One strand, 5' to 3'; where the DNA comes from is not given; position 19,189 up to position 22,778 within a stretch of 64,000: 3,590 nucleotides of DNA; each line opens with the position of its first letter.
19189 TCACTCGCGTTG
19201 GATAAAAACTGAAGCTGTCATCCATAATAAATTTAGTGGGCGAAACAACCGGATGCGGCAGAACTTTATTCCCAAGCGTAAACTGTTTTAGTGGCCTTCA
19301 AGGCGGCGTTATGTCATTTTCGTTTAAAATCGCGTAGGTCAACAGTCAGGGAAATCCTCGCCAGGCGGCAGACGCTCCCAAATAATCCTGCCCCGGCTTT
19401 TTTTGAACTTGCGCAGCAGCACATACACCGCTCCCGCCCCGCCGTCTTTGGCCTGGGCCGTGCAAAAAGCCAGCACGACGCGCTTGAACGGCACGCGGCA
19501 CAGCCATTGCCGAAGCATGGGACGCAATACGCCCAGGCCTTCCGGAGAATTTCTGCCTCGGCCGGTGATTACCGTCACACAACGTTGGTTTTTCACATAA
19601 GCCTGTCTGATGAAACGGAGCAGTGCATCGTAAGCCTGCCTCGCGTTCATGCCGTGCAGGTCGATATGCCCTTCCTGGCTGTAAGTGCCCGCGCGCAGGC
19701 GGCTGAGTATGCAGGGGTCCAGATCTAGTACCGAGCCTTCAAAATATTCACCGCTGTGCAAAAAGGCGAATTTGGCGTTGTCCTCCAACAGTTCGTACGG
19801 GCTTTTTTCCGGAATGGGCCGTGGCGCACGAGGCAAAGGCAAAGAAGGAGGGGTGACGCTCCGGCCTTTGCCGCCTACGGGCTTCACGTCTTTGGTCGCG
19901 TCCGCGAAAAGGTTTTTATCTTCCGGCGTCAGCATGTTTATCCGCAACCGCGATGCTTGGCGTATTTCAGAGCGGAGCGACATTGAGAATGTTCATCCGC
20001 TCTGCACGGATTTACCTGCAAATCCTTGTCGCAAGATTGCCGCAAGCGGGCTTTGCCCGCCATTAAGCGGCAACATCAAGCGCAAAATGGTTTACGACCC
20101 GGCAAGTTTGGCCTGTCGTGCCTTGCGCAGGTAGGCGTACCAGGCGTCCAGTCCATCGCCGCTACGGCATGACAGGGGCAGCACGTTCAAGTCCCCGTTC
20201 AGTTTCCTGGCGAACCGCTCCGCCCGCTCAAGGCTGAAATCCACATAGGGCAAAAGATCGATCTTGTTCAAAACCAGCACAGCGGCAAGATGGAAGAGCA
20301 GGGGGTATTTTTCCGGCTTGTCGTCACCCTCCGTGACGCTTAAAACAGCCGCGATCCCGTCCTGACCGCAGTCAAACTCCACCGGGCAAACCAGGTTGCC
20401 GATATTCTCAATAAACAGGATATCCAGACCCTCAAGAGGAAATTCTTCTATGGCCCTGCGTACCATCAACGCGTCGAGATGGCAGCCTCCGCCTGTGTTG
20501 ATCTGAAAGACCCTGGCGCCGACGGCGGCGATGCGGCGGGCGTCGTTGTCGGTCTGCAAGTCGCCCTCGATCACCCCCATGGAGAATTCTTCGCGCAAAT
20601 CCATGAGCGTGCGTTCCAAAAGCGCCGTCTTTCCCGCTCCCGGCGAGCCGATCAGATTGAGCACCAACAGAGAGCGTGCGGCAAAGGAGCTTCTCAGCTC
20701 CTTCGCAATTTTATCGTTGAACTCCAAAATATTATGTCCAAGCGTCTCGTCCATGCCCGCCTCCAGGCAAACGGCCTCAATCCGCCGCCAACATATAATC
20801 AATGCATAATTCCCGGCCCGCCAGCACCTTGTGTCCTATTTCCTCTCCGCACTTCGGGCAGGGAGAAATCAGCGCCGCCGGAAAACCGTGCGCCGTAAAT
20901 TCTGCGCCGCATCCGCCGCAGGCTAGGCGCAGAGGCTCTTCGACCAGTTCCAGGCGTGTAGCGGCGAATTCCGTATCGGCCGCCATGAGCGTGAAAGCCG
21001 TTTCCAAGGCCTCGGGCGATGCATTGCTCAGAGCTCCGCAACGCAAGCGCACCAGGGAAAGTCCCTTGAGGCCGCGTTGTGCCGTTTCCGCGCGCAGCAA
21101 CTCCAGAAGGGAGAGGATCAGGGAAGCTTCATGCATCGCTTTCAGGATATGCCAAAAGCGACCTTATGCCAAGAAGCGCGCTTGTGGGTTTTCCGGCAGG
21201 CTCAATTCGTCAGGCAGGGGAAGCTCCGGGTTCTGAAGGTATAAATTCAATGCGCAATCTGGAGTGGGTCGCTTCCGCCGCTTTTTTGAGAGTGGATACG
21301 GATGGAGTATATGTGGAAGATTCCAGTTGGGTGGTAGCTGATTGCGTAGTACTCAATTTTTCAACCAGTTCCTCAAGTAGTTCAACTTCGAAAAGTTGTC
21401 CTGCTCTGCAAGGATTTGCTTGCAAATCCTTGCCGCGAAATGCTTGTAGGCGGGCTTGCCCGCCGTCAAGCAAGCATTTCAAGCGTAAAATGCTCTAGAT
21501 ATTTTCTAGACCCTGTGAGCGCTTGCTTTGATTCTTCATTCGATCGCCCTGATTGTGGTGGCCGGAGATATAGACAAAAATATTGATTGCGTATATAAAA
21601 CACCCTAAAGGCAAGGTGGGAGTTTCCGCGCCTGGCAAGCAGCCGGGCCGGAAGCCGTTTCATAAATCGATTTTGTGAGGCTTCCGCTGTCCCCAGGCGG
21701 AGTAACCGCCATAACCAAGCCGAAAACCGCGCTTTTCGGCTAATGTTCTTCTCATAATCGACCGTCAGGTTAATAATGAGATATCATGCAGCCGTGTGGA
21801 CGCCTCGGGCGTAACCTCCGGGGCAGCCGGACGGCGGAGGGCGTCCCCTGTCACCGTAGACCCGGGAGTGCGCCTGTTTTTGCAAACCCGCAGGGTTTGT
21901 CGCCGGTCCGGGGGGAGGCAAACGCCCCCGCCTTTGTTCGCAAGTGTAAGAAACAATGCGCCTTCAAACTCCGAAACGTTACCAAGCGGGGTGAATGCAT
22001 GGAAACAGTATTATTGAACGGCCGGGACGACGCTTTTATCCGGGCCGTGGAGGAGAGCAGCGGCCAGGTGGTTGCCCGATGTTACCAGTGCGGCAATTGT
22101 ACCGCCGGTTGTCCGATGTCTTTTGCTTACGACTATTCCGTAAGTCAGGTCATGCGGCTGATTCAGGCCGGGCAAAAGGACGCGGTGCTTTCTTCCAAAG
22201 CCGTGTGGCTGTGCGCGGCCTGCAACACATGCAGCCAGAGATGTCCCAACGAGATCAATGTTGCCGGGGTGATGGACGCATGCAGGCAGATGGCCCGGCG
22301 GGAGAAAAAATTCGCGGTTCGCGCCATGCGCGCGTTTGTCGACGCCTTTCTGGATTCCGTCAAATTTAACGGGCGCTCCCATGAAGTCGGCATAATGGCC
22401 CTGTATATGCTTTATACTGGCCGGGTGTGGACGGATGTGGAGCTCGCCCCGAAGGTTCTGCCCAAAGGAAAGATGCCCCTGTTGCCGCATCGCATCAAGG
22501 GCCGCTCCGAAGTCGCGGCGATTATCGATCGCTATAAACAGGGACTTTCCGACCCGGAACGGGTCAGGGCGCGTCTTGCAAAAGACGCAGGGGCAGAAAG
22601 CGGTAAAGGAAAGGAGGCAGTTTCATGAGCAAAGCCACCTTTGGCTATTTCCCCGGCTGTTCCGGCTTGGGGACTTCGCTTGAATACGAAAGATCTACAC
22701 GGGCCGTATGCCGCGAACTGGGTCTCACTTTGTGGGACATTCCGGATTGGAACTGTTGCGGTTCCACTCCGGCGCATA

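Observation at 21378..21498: Dense family of ~120-bp three-palindrome intergenic repeats (4 full and at least 7 partial copies in 64 kb)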

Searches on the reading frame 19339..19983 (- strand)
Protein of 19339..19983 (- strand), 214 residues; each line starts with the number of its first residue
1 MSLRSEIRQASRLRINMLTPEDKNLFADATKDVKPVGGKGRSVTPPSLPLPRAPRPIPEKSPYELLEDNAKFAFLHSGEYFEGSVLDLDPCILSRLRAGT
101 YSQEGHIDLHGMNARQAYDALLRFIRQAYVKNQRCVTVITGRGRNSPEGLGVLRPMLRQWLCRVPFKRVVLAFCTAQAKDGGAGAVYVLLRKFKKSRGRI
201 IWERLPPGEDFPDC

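Call 12: search_protein_families(library=pfam, proteins=[window:19339-19983:-])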
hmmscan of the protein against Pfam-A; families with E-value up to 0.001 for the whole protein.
window:19339-19983:- (214 aa): 1 family
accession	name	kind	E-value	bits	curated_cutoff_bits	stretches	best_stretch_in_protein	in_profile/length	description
PF01713.27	Smr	-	1.5e-24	86.4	25.7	1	107-191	1-77/77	Smr domain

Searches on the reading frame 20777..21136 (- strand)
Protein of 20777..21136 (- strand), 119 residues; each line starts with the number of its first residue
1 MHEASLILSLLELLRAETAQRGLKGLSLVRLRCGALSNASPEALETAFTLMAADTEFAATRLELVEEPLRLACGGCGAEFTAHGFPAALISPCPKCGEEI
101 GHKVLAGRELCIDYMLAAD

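Call 83: search_protein_families(library=pfam, proteins=[window:20777-21136:-], max_evalue=0.001)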
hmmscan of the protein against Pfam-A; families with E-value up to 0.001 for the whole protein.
window:20777-21136:- (119 aa): 1 family
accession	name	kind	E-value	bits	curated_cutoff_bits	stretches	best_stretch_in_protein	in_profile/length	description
PF01155.25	HypA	-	3.2e-22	79.1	28.9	1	1-115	1-110/112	Hydrogenase/urease nickel incorporation, metallochaperone, hypA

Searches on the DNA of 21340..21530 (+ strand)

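Call 23: search_rna_families(source=window, start=21340, end=21530, threshold=evalue, max_evalue=10, show_alignments=2)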
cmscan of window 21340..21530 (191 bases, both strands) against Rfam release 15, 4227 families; matches with E-value up to 10: 6.
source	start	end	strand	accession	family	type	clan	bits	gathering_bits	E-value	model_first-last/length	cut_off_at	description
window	21441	21472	-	RF01897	mir-188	Gene; miRNA;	-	14.9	72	2.5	21-64/84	no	mir-188 microRNA precursor family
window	21378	21402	+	RF03867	mir-4081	Gene; miRNA;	-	14.8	70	3.9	1-51/51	no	mir-4081 microRNA precursor family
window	21460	21503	-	RF00749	mir-208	Gene; miRNA;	-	14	56.4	1.5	1-77/77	no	mir-208 microRNA precursor family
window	21340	21443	+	RF02529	SSRC8_1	Gene; sRNA;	-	13.3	80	5.3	23-150/150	5'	Streptococcus sRNA SSRC8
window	21402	21439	+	RF00245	mir-19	Gene; miRNA;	CL00110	12.8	50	8.8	1-79/79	no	mir-19 microRNA precursor family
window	21415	21530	+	RF02231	sX12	Gene; sRNA;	-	12.4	106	6.2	1-78/78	no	Xanthomonas sRNA sX12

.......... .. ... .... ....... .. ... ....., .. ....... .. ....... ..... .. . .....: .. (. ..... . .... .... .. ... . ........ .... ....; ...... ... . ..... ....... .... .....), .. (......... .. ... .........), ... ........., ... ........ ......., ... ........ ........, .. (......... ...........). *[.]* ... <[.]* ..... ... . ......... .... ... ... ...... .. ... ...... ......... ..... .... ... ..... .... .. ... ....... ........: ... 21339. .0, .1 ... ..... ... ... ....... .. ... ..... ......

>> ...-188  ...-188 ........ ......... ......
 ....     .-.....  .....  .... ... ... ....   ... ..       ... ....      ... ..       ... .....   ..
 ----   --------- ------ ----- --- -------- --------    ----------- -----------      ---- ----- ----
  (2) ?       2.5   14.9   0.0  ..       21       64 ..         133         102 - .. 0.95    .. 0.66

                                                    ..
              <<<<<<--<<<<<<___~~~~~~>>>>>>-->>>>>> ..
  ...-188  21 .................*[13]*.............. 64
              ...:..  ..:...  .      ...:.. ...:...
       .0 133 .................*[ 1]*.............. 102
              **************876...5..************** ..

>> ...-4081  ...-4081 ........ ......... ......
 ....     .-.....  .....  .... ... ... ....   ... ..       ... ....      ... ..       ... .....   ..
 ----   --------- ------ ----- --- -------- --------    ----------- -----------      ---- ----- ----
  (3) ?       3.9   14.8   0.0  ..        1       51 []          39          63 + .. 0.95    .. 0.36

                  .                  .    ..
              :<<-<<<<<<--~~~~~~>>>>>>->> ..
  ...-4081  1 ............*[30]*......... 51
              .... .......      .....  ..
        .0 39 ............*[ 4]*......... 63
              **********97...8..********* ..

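Call 69: search_dna_similar(query=window:21373-21497:+, collection=plasmids, mode=distant, max_evalue=0.001, max_rows=20)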
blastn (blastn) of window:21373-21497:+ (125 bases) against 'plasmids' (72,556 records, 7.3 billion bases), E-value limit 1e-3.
No match.

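Call 70: search_dna_similar(query=window:21373-21497:+, collection=phages, mode=distant, max_evalue=0.001, max_rows=20)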
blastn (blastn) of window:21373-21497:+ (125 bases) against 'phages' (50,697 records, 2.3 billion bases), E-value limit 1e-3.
No match.

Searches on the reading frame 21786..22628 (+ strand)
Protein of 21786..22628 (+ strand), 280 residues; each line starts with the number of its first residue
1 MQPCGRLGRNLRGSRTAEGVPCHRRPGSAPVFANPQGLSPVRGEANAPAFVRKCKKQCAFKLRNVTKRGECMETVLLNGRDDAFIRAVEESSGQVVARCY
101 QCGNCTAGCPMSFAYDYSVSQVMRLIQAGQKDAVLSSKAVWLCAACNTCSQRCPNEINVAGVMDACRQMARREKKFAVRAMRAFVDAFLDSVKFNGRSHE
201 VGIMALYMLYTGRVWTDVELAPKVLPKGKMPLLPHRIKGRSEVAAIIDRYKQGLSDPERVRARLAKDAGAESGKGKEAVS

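Call 13: search_protein_families(library=pfam, proteins=[window:21786-22628:+])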
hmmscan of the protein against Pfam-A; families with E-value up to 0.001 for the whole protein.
window:21786-22628:+ (280 aa): 5 families
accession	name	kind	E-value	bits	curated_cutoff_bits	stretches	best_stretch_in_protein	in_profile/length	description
PF13534.11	Fer4_17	-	5.8e-12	46.4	22.2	2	98-158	1-61/61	4Fe-4S dicluster domain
PF13183.11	Fer4_8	-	1.5e-10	41.8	27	1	96-157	2-68/68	4Fe-4S dicluster domain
PF13187.11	Fer4_9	-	1.1e-09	38.6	27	1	98-156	1-50/52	4Fe-4S dicluster domain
PF13237.11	Fer4_10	-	0.00012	22.4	25.5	1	97-154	7-53/53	4Fe-4S dicluster domain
PF25160.1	LdpA_Fe-S-bd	-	0.00029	21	27.6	0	87-112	17-41/49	LdpA Fe-S cluster-binding domain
